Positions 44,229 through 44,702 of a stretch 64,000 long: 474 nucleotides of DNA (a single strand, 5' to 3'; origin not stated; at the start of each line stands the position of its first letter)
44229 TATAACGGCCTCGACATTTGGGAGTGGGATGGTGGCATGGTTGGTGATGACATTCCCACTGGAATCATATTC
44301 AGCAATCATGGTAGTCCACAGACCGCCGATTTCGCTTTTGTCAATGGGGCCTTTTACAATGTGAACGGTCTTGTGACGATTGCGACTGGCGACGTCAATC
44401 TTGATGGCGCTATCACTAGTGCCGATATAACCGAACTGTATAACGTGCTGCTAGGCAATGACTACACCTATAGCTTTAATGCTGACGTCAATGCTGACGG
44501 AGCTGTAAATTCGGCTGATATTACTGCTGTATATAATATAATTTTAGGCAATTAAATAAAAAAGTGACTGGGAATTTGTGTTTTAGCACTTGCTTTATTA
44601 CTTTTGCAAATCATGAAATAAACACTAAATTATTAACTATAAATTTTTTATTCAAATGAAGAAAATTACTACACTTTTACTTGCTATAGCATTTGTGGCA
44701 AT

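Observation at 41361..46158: Amylosome-like pair in a Bacteroidales genome: dockerin-tagged GH13 amylase next to a dockerin-tagged multi-CBM starch-binding protein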

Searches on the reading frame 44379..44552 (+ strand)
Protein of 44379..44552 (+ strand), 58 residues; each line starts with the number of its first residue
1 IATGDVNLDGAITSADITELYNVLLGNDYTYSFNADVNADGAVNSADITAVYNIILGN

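Call 49: search_solved_structures(query=window:44379-44552:+, max_evalue=1, show_alignments=3)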
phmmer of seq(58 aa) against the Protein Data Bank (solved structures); distinct sequences matched with E-value up to 1: 32.
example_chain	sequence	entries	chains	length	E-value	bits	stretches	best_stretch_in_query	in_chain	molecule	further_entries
4fl4_A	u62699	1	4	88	5.7e-06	29.7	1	3-52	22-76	Glycoside hydrolase family 9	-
2vn5_B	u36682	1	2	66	6.1e-06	29.6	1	2-57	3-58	ENDOGLUCANASE A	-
2vn6_B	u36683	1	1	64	7e-06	29.4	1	2-57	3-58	ENDOGLUCANASE A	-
2mte_A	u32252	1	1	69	2.7e-05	27.5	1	4-55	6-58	Cellulose 1,4-beta-cellobiosidase (reducing end) CelS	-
1daq_A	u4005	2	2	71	2.9e-05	27.5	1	4-55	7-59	ENDOGLUCANASE SS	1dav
3ul4_B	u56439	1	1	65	5.4e-05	26.6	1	2-57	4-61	Cellulosome enzyme, dockerin type I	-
4cj0_A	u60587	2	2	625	0.00014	25.3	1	3-52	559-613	ENDOGLUCANASE D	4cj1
1clc_A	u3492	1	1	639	0.00014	25.3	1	3-52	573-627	ENDOGLUCANASE CELD; EC: 3.2.1.4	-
2ccl_B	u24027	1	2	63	0.00021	24.8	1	3-52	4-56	ENDO-1,4-BETA-XYLANASE Y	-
1ohz_B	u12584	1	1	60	0.00044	23.8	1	4-52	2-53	ENDO-1,4-BETA-XYLANASE Y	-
6kg9_A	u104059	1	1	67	0.0014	22.2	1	3-52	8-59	And cellulose-binding endoglucanase family 9 CelL ortholog dockerin domain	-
6kgc_B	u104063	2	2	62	0.0022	21.6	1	3-52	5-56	And cellulose-binding endoglucanase family 9 CelL ortholog dockerin domain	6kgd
6kge_D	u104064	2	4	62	0.0022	21.6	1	3-52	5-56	And cellulose-binding endoglucanase family 9 CelL ortholog dockerin domain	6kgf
2yik_A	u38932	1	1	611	0.0061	20.2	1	2-54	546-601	ENDOGLUCANASE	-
2y3n_B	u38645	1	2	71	0.015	19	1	3-49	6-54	CELLULOSOMAL FAMILY-48 PROCESSIVE GLYCOSIDE HYDROLASE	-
3kcp_A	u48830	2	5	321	0.17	15.7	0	3-52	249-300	Cellulosomal-scaffolding protein A | Cellulosome anchoring protein cohesin region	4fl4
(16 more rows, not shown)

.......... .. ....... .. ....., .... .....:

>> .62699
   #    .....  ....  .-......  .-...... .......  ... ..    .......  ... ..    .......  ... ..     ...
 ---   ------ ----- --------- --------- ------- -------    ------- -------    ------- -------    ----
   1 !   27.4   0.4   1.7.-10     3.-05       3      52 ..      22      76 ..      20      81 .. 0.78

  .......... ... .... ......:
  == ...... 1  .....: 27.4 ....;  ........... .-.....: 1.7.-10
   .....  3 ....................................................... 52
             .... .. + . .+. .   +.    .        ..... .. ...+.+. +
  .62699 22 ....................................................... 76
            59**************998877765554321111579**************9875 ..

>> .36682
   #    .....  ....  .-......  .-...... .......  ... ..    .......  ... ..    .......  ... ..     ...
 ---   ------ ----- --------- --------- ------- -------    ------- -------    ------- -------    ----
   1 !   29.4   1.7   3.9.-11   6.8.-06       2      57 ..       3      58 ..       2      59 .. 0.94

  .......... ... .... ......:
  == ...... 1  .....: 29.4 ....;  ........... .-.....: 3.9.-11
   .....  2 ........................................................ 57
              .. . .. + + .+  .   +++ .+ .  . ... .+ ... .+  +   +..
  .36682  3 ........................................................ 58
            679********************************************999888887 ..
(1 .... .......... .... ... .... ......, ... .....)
